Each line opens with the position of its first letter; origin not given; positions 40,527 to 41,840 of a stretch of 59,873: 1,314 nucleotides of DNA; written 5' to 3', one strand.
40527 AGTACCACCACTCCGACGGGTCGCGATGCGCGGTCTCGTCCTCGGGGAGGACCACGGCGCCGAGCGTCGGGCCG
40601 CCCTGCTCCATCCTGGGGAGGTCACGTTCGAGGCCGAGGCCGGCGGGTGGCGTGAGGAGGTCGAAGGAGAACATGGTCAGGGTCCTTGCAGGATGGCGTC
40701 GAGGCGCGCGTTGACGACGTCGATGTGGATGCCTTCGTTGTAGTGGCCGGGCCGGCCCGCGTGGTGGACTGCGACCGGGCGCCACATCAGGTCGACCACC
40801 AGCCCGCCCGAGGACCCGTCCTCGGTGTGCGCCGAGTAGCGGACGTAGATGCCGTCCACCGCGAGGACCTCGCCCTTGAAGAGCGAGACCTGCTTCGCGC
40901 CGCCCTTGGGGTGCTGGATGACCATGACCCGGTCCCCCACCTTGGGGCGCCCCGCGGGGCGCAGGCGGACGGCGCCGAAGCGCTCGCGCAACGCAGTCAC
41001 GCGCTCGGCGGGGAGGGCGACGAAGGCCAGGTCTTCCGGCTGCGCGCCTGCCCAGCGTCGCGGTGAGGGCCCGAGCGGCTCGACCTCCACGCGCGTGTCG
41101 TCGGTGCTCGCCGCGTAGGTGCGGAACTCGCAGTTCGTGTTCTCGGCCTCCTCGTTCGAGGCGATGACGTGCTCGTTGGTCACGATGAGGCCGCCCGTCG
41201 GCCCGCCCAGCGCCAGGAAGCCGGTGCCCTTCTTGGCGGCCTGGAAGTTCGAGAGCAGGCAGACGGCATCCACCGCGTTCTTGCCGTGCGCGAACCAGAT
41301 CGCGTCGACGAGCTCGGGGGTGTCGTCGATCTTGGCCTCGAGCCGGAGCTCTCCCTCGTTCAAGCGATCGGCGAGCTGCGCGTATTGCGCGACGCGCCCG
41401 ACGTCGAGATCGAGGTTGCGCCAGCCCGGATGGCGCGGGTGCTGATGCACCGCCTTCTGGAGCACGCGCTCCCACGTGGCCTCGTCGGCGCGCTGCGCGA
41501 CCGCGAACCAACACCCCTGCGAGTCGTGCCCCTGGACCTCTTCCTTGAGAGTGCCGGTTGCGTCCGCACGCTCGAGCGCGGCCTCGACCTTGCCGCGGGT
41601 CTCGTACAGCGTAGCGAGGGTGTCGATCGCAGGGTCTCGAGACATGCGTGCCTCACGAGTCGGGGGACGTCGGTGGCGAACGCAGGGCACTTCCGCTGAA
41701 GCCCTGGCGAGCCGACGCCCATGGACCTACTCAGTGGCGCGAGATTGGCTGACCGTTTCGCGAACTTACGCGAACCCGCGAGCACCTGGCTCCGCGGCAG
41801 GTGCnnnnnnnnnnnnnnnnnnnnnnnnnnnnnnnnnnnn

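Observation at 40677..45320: Candidate novel system: non-RD kinase-STAND NTPase next to a signal-less trypsin-like protease with an unknown N-terminal domain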

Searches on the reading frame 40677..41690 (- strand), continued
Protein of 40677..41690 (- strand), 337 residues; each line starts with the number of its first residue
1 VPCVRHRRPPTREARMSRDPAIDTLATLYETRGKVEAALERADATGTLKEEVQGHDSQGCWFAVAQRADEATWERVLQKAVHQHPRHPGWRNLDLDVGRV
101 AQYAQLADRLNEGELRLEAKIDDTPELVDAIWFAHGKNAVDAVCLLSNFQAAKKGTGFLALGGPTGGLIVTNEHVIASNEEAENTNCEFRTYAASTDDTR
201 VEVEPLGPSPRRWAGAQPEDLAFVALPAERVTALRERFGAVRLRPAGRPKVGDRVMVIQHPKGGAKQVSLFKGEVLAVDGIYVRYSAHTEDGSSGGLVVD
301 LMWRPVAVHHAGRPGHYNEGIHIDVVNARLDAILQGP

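Call 69: predict_structure(alignment_id=A3)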
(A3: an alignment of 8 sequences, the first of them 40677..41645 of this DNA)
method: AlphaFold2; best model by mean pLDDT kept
length: 322 residues; sequences in the alignment: 8
mean_pLDDT: 72.9   pTM: 0.66
mean pLDDT of the five models: 72.9, 67.1, 65.7, 63.6, 57.8
residues with pLDDT >= 90: 32; 70-90: 184; 50-70: 61; < 50: 45
segments of 3 or more residues with pLDDT < 50: 82-116, 178-183
pLDDT, mean of each block of 10 residues (from residue 1): 75 79 68 71 78 72 69 69 43 38 37 52 85 78 76 86 87 66 60 67 80 83 83 81 75 72 89 79 88 78 87 82 56
secondary structure, 60 per line:
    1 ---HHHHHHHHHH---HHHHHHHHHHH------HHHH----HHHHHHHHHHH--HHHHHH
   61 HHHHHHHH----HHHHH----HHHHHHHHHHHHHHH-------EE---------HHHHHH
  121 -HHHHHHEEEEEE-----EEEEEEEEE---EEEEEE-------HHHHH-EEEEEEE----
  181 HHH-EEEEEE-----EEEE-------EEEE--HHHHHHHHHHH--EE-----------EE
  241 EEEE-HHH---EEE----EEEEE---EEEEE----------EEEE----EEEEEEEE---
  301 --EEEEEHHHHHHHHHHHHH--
elements in order: H4-13 H17-27 H34-37 H42-52 H55-68 H73-77 H82-96 H115-120 H122-127 E128-133 E139-147 E151-156 H164-168 E170-176 E185-190 E196-199 E207-210 H213-223 E239-244 E252-254 E259-263 E267-271 E282-285 E290-297 E303-307 H308-320

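Call 81: fold_search(model_id=the predicted structure, library=pdb)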
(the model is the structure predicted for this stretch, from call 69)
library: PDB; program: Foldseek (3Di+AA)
matches with E <= 10: 1121; with E <= 0.001: 475
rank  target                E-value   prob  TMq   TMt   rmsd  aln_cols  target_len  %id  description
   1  5y28_C                3.1e-10  1.00  0.46  0.53   9.0       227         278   18  Crystal structure of H. pylori HtrA with PDZ2 deletion (released 2018-08-15)
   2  2qf0_H                3.6e-10  1.00  0.49  0.77   4.3       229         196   18  Structure of the delta PDZ truncation of the DegS protease (released 2007-12-11)
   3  2qf0_E                4.3e-10  1.00  0.49  0.78   4.7       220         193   18  Structure of the delta PDZ truncation of the DegS protease (released 2007-12-11)
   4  6q24                  5.3e-10  1.00  0.48  0.72   4.7       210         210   20  Structure of pro-Esp mutant- S235A (released 2019-08-21)
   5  6tya                  6.3e-10  1.00  0.47  0.68   4.5       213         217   19  Structure of N-terminus locked Esp with one pro-peptide residue - V67C, D255C (released 2019-08-28)
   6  4ic5_A                7.0e-10  1.00  0.45  0.66   4.4       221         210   19  Crystal structure of Deg5 (released 2013-05-01)
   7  1qy6                  8.7e-10  1.00  0.48  0.70   4.5       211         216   16  Structue of V8 Protease from Staphylococcus aureus (released 2004-02-17)
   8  4ic5_C                1.0e-09  1.00  0.45  0.66   4.2       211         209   19  Crystal structure of Deg5 (released 2013-05-01)
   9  3lgv_E                1.1e-09  1.00  0.49  0.77   4.8       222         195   18  H198P mutant of the DegS-deltaPDZ protease (released 2010-08-25)
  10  2qf0_F                1.1e-09  1.00  0.47  0.70   5.5       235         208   17  Structure of the delta PDZ truncation of the DegS protease (released 2007-12-11)
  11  1wcz                  1.1e-09  1.00  0.48  0.70   4.1       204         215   18  Crystal structure of an alkaline form of v8 protease from Staphylococcus aureus (released 2004-06-01)
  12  3lgv_C                1.1e-09  1.00  0.49  0.74   5.2       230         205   17  H198P mutant of the DegS-deltaPDZ protease (released 2010-08-25)
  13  3lgi_A                1.1e-09  1.00  0.47  0.67   5.2       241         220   17  Structure of the protease domain of DegS (DegS-deltaPDZ) at 1.65 A (released 2010-08-25)
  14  5y28_A                1.1e-09  1.00  0.46  0.54   7.0       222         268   18  Crystal structure of H. pylori HtrA with PDZ2 deletion (released 2018-08-15)
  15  2qf0_I                1.2e-09  1.00  0.49  0.80   4.7       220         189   19  Structure of the delta PDZ truncation of the DegS protease (released 2007-12-11)
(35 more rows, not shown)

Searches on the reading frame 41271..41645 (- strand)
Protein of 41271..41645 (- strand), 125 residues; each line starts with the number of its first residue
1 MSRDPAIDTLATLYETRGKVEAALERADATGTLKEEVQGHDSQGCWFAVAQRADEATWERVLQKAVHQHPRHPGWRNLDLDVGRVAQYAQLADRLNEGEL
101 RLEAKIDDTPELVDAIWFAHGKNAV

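Call 39: search_protein_families(library=padloc, proteins=[window:41346-41645:-], max_evalue=1)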
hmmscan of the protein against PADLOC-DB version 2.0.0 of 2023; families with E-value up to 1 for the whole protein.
window:41346-41645:- (100 aa): 1 family
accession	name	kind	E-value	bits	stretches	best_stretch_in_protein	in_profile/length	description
PDLC01101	PrimPol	-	0.011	12.4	1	6-98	69-153/490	adaptation polymerase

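Call 87: search_protein_representatives(protein=window:41271-41645:-)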
Query: 125 residues. Proteins with E-value up to 0.001 (for the whole library): 6; up to 1e-10: 1; up to 1e-30: 1. The best 6 are listed.
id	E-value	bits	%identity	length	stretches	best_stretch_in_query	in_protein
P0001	4.0e-77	272.6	99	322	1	1-125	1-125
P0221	3.6e-07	46.6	29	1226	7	7-45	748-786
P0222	2.5e-05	40.7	34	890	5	8-45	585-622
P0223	1.6e-04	38.1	31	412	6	30-67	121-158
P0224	6.0e-04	36.2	32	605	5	9-40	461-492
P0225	7.8e-04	35.8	44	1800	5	36-53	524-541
